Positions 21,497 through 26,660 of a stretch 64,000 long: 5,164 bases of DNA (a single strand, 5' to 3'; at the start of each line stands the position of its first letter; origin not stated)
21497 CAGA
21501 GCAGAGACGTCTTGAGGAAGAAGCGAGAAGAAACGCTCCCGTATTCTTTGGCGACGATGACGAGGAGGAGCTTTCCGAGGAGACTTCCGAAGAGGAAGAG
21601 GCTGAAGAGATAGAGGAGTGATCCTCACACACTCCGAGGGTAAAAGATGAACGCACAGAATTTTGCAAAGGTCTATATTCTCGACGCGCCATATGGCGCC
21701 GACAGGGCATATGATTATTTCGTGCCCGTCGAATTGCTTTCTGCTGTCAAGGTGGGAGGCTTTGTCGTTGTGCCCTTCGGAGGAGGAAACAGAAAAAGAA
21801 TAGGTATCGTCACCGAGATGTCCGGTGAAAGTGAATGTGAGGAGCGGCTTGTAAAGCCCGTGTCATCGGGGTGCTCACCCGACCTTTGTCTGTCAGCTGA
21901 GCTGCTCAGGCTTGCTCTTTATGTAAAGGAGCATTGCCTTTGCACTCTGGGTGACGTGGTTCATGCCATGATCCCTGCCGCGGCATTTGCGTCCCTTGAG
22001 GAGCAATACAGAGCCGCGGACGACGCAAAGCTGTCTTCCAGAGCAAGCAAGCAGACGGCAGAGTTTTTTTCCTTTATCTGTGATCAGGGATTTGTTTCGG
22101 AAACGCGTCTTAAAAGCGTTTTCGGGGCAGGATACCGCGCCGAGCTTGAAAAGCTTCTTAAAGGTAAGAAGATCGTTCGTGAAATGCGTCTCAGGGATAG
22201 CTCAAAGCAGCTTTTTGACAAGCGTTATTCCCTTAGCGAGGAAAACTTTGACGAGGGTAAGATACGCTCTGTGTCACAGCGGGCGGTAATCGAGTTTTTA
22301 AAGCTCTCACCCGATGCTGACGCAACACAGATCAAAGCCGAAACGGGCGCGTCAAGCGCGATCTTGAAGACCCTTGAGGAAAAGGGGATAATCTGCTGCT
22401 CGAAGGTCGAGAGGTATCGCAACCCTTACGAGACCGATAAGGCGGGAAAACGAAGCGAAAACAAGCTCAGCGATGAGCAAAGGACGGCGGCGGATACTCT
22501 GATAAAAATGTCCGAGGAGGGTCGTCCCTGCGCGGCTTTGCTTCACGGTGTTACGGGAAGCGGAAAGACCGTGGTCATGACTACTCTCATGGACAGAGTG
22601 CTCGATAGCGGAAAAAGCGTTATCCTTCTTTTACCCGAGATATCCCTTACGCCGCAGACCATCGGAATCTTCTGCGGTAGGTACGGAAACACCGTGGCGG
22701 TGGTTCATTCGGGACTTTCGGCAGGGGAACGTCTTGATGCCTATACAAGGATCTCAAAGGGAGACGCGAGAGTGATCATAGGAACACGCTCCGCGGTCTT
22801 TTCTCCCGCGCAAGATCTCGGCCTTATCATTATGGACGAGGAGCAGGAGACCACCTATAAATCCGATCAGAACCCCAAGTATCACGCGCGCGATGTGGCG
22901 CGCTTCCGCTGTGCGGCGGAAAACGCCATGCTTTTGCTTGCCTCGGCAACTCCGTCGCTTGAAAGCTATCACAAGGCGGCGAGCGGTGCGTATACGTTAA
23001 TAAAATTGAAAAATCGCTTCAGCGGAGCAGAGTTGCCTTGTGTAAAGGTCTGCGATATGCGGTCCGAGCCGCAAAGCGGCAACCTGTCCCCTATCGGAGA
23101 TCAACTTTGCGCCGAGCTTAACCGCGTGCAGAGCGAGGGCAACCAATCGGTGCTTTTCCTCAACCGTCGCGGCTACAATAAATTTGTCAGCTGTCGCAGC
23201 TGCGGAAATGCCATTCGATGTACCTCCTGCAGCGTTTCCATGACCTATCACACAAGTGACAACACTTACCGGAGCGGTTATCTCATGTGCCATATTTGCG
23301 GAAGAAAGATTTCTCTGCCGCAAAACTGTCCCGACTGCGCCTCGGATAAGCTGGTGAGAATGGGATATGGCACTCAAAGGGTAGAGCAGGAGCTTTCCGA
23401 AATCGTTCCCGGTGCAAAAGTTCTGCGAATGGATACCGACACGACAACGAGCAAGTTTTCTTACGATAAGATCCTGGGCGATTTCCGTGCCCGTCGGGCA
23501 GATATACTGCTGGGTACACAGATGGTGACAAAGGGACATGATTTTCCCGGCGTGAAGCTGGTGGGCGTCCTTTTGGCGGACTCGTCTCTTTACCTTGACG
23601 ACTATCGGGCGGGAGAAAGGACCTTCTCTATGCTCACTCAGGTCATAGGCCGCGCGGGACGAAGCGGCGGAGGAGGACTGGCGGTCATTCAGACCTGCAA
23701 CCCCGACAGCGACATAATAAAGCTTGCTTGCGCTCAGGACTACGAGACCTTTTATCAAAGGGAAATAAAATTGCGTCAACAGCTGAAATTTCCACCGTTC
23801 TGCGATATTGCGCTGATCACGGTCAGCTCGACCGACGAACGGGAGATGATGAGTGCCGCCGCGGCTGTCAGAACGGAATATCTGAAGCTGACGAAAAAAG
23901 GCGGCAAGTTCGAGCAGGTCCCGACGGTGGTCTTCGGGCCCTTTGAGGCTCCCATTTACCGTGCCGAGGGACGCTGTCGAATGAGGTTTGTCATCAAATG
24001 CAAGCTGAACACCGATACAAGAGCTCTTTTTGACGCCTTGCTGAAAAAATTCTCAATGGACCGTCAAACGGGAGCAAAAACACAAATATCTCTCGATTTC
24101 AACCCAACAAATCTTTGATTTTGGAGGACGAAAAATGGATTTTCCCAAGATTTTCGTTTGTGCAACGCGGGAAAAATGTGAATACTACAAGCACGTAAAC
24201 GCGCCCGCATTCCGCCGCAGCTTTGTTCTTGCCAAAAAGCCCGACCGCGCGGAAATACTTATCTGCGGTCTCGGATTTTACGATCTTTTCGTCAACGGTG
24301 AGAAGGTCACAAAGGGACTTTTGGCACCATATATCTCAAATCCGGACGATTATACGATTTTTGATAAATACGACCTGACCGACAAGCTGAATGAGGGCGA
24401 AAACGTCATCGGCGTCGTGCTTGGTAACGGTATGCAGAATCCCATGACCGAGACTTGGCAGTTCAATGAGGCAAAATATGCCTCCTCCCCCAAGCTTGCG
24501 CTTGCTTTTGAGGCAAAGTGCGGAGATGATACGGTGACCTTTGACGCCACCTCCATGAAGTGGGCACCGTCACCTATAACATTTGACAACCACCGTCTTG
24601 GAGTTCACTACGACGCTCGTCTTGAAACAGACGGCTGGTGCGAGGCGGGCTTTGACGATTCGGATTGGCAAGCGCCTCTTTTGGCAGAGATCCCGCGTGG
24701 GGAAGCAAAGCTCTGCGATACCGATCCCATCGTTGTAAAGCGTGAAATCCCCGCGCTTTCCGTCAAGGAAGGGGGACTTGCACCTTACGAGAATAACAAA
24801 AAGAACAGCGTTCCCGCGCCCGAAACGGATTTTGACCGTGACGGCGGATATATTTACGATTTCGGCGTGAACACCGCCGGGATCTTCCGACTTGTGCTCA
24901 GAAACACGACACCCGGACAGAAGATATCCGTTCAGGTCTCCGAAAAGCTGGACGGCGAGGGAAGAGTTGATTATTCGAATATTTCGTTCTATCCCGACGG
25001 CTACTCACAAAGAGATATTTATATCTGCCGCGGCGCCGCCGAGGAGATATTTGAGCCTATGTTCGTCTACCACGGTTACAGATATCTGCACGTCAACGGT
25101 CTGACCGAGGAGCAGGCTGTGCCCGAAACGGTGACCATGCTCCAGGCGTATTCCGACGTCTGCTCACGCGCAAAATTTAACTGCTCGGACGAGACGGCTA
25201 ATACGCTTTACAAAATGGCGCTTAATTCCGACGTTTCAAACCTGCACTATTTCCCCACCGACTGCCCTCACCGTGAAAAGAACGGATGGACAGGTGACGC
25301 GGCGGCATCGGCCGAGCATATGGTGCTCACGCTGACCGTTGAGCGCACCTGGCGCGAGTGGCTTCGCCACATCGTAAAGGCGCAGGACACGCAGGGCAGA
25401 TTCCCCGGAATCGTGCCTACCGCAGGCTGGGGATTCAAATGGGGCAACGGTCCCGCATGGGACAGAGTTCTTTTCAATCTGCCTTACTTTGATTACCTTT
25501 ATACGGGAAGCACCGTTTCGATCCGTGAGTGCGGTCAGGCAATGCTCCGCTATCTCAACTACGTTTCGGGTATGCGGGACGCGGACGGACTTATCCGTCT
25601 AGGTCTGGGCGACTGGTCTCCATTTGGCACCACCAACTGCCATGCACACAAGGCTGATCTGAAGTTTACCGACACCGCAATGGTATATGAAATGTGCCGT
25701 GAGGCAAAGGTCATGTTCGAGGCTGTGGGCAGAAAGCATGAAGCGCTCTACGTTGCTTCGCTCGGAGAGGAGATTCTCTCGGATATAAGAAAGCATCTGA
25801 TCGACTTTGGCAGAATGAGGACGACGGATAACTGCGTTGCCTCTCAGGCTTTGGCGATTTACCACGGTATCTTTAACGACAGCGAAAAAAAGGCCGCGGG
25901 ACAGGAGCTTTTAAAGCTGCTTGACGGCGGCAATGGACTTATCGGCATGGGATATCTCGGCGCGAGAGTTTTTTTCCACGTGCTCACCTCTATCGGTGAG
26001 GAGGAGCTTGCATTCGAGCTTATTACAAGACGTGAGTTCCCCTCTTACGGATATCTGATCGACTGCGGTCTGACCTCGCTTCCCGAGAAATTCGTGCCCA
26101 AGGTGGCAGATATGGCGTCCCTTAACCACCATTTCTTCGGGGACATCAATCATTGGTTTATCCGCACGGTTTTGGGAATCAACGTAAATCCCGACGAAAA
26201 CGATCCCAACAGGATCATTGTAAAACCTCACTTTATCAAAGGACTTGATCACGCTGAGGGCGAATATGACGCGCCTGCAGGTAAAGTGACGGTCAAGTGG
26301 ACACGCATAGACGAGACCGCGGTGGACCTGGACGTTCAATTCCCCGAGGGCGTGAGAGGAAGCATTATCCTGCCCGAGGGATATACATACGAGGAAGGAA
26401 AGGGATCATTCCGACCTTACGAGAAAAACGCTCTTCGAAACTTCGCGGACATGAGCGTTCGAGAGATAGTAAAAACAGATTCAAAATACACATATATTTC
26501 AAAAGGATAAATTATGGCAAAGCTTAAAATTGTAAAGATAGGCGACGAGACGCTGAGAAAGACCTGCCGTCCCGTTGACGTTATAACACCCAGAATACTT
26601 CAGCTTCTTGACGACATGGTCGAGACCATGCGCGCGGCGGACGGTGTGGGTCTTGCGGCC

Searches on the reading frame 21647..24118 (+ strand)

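Call 10: search_protein_families(library=ncbifam, max_evalue=1e-10, proteins=[window:21647-24118:+])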
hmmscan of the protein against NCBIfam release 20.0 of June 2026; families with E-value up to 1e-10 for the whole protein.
window:21647-24118:+ (823 aa): 19 families
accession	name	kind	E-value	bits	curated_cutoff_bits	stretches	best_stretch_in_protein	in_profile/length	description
NF004066.1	PRK05580.1-3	equivalog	3e-226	753.4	813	1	11-823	5-788/788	primosomal protein N'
NF004068.0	PRK05580.1-5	equivalog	8.5e-175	583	1249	1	7-822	5-793/795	primosomal protein N'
NF004067.0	PRK05580.1-4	equivalog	4.1e-167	557.8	763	1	210-823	138-736/737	primosomal protein N'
TIGR00595.1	priA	equivalog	6.8e-167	556.1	230.35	1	298-820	1-508/509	replication restart helicase PriA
NF004070.0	PRK05580.2-2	equivalog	2.9e-164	548.1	921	1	198-821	122-726/729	primosomal protein N'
NF004065.0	PRK05580.1-1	equivalog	7.1e-146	487.3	858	1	202-822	128-730/731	primosomal protein N'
NF004071.0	PRK05580.2-3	equivalog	2.7e-135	452.1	1105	1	225-817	155-730/735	primosomal protein N'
NF004069.0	PRK05580.2-1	equivalog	1.4e-115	387.1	767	1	261-786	99-585/612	primosomal protein N'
NF004072.0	PRK05580.2-4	equivalog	2e-111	373.3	1030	1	273-793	121-621/648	primosomal protein N'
NF011453.0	PRK14873.1-3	equivalog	4.3e-59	200.2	812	1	13-742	21-591/653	primosome assembly protein PriA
NF011452.0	PRK14873.1-2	equivalog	1.4e-43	149.1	980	1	268-738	172-628/708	primosomal protein N'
NF011455.0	PRK14873.1-5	equivalog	7.7e-35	120.3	969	1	302-726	169-586/675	primosomal protein N'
NF011454.0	PRK14873.1-4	equivalog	4.7e-34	117.7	951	1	279-737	129-575/651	primosomal protein N'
NF011451.0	PRK14873.1-1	equivalog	2e-17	62.7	1147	1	283-591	223-532/764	primosome assembly protein PriA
TIGR00643.1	recG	equivalog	9.7e-15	54.3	659.4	1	274-401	236-368/629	ATP-dependent DNA helicase RecG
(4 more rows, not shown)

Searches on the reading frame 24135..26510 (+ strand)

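Call 10: search_protein_families(library=ncbifam, max_evalue=1e-10, proteins=[window:24135-26510:+])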
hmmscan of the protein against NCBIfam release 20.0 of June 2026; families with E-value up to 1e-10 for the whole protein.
window:24135-26510:+ (791 aa): 2 families
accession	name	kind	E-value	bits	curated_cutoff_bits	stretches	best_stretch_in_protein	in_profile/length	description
NF041572.1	rhamnosid_Flavobac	equivalog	1.3e-81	275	1800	1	14-746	169-900/946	alpha-L-rhamnosidase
NF041573.1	rhamnosid_Stmyc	equivalog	4.6e-76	256.5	1720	1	20-749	298-995/1028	alpha-L-rhamnosidase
